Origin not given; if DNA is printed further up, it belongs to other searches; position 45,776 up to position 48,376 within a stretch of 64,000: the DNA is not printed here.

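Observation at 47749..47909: Eight tandem GFLLAD hexapeptide repeats in the C-terminal extension of a secreted S8 protease, encoded with heavy synonymous codon variation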

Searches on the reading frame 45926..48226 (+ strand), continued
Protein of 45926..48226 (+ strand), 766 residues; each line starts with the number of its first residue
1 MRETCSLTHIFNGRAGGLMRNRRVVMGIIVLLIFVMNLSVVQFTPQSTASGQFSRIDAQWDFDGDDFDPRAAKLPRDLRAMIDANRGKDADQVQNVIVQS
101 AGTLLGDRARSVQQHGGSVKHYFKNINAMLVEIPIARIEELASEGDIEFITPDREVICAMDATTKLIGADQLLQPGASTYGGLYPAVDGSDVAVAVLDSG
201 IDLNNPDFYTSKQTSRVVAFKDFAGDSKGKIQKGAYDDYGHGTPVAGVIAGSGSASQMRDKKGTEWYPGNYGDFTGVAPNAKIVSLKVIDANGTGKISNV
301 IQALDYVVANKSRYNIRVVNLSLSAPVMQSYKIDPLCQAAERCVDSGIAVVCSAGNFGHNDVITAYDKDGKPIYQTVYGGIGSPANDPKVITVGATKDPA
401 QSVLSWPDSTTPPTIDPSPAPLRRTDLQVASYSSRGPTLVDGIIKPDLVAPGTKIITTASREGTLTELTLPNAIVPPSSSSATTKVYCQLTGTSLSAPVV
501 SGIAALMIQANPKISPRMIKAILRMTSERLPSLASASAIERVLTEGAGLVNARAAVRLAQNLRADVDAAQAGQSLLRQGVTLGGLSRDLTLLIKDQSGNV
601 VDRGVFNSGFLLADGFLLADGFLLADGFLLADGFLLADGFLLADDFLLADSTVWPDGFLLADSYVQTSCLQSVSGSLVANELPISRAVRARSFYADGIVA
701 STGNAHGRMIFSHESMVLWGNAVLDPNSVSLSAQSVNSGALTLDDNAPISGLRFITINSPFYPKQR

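Call 21: predict_structure(alignment_id=A1)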
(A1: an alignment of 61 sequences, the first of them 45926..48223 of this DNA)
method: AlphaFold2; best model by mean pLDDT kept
length: 766 residues; sequences in the alignment: 61
mean_pLDDT: 73.2   pTM: 0.70
mean pLDDT of the five models: 73.2, 71.7, 69.6, 69.5, 68.4
residues with pLDDT >= 90: 204; 70-90: 314; 50-70: 79; < 50: 169
segments of 3 or more residues with pLDDT < 50: 1-19, 41-65, 155-161, 229-232, 607-711, 732-736
pLDDT, mean of each block of 10 residues (from residue 1): 36 41 80 72 35 35 58 79 81 86 77 91 78 93 91 46 74 92 95 96 92 93 73 70 94 86 73 83 95 87 97 98 86 91 97 90 84 85 91 88 69 64 80 81 84 87 79 82 85 90 98 94 85 76 84 94 91 83 82 72 54 35 40 40 38 36 30 28 31 28 30 59 78 47 68 82 60
secondary structure, 60 per line:
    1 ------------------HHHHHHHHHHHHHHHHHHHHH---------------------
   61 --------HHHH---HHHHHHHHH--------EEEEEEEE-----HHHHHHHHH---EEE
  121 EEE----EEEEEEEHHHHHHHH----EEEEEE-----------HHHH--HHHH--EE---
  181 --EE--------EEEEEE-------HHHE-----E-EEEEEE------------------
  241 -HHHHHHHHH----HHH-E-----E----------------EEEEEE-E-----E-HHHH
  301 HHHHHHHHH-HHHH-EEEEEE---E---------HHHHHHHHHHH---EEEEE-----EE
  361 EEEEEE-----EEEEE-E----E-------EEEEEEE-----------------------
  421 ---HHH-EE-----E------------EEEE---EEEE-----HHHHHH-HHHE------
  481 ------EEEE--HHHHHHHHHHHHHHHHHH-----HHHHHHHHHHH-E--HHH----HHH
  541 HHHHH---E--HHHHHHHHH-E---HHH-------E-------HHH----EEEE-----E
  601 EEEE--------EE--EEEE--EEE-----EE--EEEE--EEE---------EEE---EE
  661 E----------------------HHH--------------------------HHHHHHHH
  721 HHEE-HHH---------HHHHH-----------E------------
elements in order (helices of 4 or more, strands of 3 or more residues): H19-39 H69-72 H76-84 E93-100 H106-114 E118-123 E128-134 H135-142 E147-152 H164-167 H170-173 E193-198 E217-222 H242-250 E282-287 H297-309 H311-314 E316-321 H335-345 E349-353 E359-366 E372-376 E391-397 E448-451 E455-458 H464-469 E487-490 H493-510 H516-526 H538-545 H552-560 E591-594 E600-604 E617-620 E623-625 E635-638 E641-643 E653-655 E659-661 H713-722 H738-742
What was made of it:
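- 45980..46042 (+): N-terminal basic plus hydrophobic segment (residues 19-39, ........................). It is a probable Sec signal peptide or signal anchor. AF2 models one helix at 19-39 followed by a low-confidence linker (call 21).
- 46202..46381 (+): I9-like N-terminal propeptide (residues about 93-152, beta-alpha-beta-beta-alpha-beta). AF2 secondary structure with pLDDT 77-93 (call 21).
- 47516..47749 (+): Post-catalytic linker subdomain (residues 531-608) that leads into the array. AF2 pLDDT is about 72-94 up to residue about 600, with helices 538-545 and 552-560 and strands 591-594 and 600-604 (call 21).
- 47912..48223 (+): C-terminal domain of 104 aa (residues 663-766). Its conserved motifs are FYADG, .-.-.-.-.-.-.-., DDxxP-I-x-G and a terminal SP[FY]YP[KR]. 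AF2 pLDDT is below 50 for 663-711 and 59-82 for most of 712-766 (call 21).
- On Peptidase S8 (subtilase): AF2 pLDDT is mostly 70-98 over residues 70-600 (call 21).
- That is 6-residue spacing within an 18-residue period, as in a three-sided coil (call 21). The last about 55 residues contain conserved motifs that AF2 models at pLDDT 59-82, while the array is not modelled confidently (call 21).
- Tried and rejected: The array and residues 663-711 came out below pLDDT 50, so no fold could be read (call 21).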

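Call 23: find_related_loci(query=window:45926-48223:+, collection=genome_contigs, flank=6000)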
Query window:45926-48223:+ (766 aa) in genome_contigs; peptide patterns used: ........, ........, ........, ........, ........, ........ (x = any residue, [..] = any of these).
93 stretches matched a pattern; 1 encode a relative of the query (tblastn E <= 1e-3); 1 distinct loci.
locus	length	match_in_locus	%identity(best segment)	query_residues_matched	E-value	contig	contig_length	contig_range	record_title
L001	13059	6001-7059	25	121-523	2e-12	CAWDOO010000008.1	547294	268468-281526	MAG: uncultured Gammaproteobacteria bacterium isolate MFD04716.bin.2.80 genome assembly, contig: contig_56393, whole gen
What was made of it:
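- Tried and rejected: It found only an unrelated 25%-identical S8 gene in a gammaproteobacterial MAG, so the source organism remains unnamed (call 23).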

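Call 24: find_encoding_contigs(protein=P0004, flank=6000, max_places=2)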
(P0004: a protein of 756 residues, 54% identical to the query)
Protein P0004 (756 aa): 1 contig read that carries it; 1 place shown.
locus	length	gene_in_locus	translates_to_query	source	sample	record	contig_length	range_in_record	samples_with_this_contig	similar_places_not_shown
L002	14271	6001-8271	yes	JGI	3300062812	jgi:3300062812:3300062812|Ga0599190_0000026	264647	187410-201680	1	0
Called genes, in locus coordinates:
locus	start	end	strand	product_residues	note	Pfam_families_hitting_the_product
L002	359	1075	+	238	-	PF27226:AF_1845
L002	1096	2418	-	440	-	PF00578:AhpC-TSA, PF08534:Redoxin, PF00085:Thioredoxin (faint), PF13905:Thioredoxin_8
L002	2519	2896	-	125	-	-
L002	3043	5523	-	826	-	PF00989:PAS (weak), PF08448:PAS_4, PF13426:PAS_9, PF08447:PAS_3, PF00990:GGDEF, PF00563:EAL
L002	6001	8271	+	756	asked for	PF00082:Peptidase_S8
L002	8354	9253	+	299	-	PF13673:Acetyltransf_10 (weak), PF00583:Acetyltransf_1, PF13508:Acetyltransf_7, PF08445:FR47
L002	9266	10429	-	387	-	PF01053:Cys_Met_Meta_PP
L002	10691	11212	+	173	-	PF01668:SmpB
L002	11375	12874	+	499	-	PF02789:Peptidase_M17_N, PF00883:Peptidase_M17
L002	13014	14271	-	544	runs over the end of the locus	PF07719:TPR_2 (faint), PF13428:TPR_14 (faint), PF13432:TPR_16 (faint), PF23914:TPR_CcmH_CycH (faint), PF14559:TPR_19, PF09668:Asp_protease (weak), PF13650:Asp_protease_2, PF13975:gag-asp_proteas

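Call 25: find_encoding_contigs(protein=P0003, flank=6000, max_places=2)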
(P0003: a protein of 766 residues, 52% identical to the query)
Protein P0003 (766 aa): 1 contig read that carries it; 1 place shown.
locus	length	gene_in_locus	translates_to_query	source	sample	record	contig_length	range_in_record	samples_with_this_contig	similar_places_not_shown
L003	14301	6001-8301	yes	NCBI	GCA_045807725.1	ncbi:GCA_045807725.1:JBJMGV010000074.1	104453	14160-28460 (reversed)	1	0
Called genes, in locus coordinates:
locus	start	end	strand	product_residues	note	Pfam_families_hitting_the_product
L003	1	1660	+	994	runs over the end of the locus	PF24391:HD-CE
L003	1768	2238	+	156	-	-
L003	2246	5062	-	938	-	PF13620:CarboxypepD_reg, PF13715:CarbopepD_reg_2 (weak), PF25183:OMP_b-brl_4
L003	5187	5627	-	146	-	-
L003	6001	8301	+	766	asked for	PF00082:Peptidase_S8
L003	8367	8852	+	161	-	-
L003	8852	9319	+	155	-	-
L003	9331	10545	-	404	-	PF11604:CusF_Ec, PF00578:AhpC-TSA (weak), PF08534:Redoxin (weak), PF02630:SCO1-SenC, PF11604:CusF_Ec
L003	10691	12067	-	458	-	PF03734:YkuD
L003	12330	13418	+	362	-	PF15617:C-C_Bond_Lyase (weak), PF03328:HpcH_HpaI, PF22484:DUF6986, PF01274:MS_TIM-barrel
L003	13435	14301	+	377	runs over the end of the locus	PF19315:MC_hydratase, PF01575:MaoC_dehydratas, PF13452:FAS1_DH_region (faint), PF01575:MaoC_dehydratas (weak)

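Call 36: find_encoding_contigs(protein=P0013, flank=4000, max_places=1)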
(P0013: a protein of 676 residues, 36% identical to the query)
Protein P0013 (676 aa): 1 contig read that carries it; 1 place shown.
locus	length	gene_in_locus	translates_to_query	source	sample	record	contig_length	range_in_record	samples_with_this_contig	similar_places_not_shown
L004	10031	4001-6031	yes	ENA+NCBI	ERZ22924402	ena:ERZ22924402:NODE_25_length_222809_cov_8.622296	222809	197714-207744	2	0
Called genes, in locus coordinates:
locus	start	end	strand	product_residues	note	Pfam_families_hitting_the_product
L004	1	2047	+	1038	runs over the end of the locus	PF13424:TPR_12, PF17874:TPR_MalT, PF13424:TPR_12, PF00158:Sigma54_activat, PF14532:Sigma54_activ_2, PF07728:AAA_5, PF25601:AAA_lid_14, PF02954:HTH_8, +10 more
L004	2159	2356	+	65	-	PF01609:DDE_Tnp_1 (weak)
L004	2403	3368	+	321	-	-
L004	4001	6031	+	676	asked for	PF00082:Peptidase_S8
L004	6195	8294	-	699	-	PF00413:Peptidase_M10, PF13620:CarboxypepD_reg, PF13946:DUF4214 (faint)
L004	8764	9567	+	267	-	PF06210:DUF1003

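Call 37: find_encoding_contigs(protein=P0002, flank=1000, max_places=1)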
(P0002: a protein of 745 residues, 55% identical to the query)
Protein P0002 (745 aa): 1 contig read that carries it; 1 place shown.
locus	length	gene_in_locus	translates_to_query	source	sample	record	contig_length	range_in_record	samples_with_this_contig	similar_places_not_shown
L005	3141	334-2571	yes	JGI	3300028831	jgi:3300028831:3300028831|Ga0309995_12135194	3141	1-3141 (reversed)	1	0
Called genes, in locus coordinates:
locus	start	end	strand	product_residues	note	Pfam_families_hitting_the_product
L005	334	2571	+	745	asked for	PF00082:Peptidase_S8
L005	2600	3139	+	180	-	?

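Call 39: predict_structure(alignment_id=A2)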
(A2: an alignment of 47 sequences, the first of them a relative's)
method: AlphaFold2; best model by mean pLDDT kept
length: 676 residues; sequences in the alignment: 47
mean_pLDDT: 72.2   pTM: 0.69
mean pLDDT of the five models: 72.2, 71.1, 67.7, 65.5, 63.4
residues with pLDDT >= 90: 213; 70-90: 229; 50-70: 57; < 50: 177
segments of 3 or more residues with pLDDT < 50: 1-23, 39-41, 108-113, 531-547, 549-676
pLDDT, mean of each block of 10 residues (from residue 1): 30 41 67 57 75 88 91 85 90 91 64 61 80 92 95 87 94 84 94 87 91 94 89 98 97 86 94 97 73 79 69 92 78 74 72 86 85 73 85 87 90 97 96 86 60 77 94 93 89 85 75 81 73 41 47 46 44 45 43 41 37 30 30 26 29 30 25 25
secondary structure, 60 per line:
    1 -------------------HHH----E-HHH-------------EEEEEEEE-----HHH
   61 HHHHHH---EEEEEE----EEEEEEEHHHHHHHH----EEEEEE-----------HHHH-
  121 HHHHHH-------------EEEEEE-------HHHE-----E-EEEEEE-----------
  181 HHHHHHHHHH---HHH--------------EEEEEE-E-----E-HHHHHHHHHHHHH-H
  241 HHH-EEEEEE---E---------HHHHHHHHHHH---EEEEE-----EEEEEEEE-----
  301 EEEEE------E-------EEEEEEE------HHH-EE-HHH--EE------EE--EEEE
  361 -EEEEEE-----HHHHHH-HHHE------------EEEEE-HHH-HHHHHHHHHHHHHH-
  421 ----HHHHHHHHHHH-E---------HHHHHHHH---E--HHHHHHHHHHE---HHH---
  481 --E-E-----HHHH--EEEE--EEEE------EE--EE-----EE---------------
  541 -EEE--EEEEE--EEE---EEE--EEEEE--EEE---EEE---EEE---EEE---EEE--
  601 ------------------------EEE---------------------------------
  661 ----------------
elements in order (helices of 4 or more, strands of 3 or more residues): E45-52 H58-66 E70-75 E80-86 H87-94 E99-104 H116-119 H121-126 E140-145 E164-169 H181-190 E211-216 H226-238 H240-243 E245-250 H264-274 E278-282 E288-295 E301-305 E320-326 E357-360 E362-367 H373-378 E396-400 H406-419 H425-435 H447-454 H461-470 H491-494 E497-500 E503-506 E542-544 E547-551 E554-556 E560-562 E565-569 E572-574 E578-580 E584-586 E590-592 E596-598 E625-627
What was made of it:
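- On Hexapep / left-handed beta-helix repeat (PF00132): AF2 pLDDT is 28-40 in the query array and 25-47 in P0013 (calls 21, 39).
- Closest known: Left-handed beta-helix hexapeptide repeat. Different: AF2 does not model it confidently (calls 21, 39).
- AF2 gave pLDDT 28-40 for the query array and 25-47 for a 26-hexad relative (calls 21, 39). AF2 has low confidence on the isolated chain (calls 21, 39), which is compatible with folding that depends on a ligand or a partner. AF2 confidence is low (calls 21, 39).
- Tried and rejected: The array again scored pLDDT 25-47 (call 39).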

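Call 44: search_solved_structures(query=window:45926-48223:+, max_evalue=1e-10)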
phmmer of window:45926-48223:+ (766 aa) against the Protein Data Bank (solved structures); distinct sequences matched with E-value up to 1e-10: 30.
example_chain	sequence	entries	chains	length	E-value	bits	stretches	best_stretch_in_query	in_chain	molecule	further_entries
3afg_A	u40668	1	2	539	5.6e-33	117.7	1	186-362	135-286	Subtilisin-like serine protease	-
9ues_B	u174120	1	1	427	8.4e-33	117.1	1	187-362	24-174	Subtilisin-like serine protease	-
6f9m_A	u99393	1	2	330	1.3e-14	56.9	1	188-360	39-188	Serine protease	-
7y6m_C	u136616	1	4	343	2.7e-14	55.9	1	188-364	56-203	Intracellular serine protease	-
8jmw_A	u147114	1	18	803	2.8e-14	55.8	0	374-557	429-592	S8 family serine peptidase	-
3whi_A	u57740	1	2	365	2.8e-12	49.3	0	111-365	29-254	Subtilisin E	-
7xr8_A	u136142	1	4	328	4.3e-12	48.6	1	187-361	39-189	Major intracellular serine protease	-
1lw6_E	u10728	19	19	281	6.3e-12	48.1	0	187-381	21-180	SUBTILISIN BPN' | Subtilisin BPN' precursor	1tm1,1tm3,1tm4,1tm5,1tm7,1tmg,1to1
2sni_E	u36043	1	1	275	7e-12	47.9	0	187-386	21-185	SUBTILISIN NOVO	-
1sbn_E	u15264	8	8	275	8.7e-12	47.6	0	187-386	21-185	SUBTILISIN NOVO BPN' | SUBTILISIN BPN'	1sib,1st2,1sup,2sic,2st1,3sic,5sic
1s02_A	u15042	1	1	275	1.1e-11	47.3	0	187-386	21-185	SUBTILISIN BPN'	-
1ah2_A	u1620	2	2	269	1.8e-11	46.5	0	188-361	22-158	SERINE PROTEASE PB92 | SUBTILISIN SAVINASE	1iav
1sbi_A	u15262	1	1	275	2e-11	46.4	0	187-362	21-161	SUBTILISIN 8397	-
1ubn_A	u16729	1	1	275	2.6e-11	46.1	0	187-386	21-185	PROTEIN (SELENOSUBTILISIN BPN)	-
1sub_A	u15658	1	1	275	3.2e-11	45.8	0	187-386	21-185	SUBTILISIN BPN' CRB-S3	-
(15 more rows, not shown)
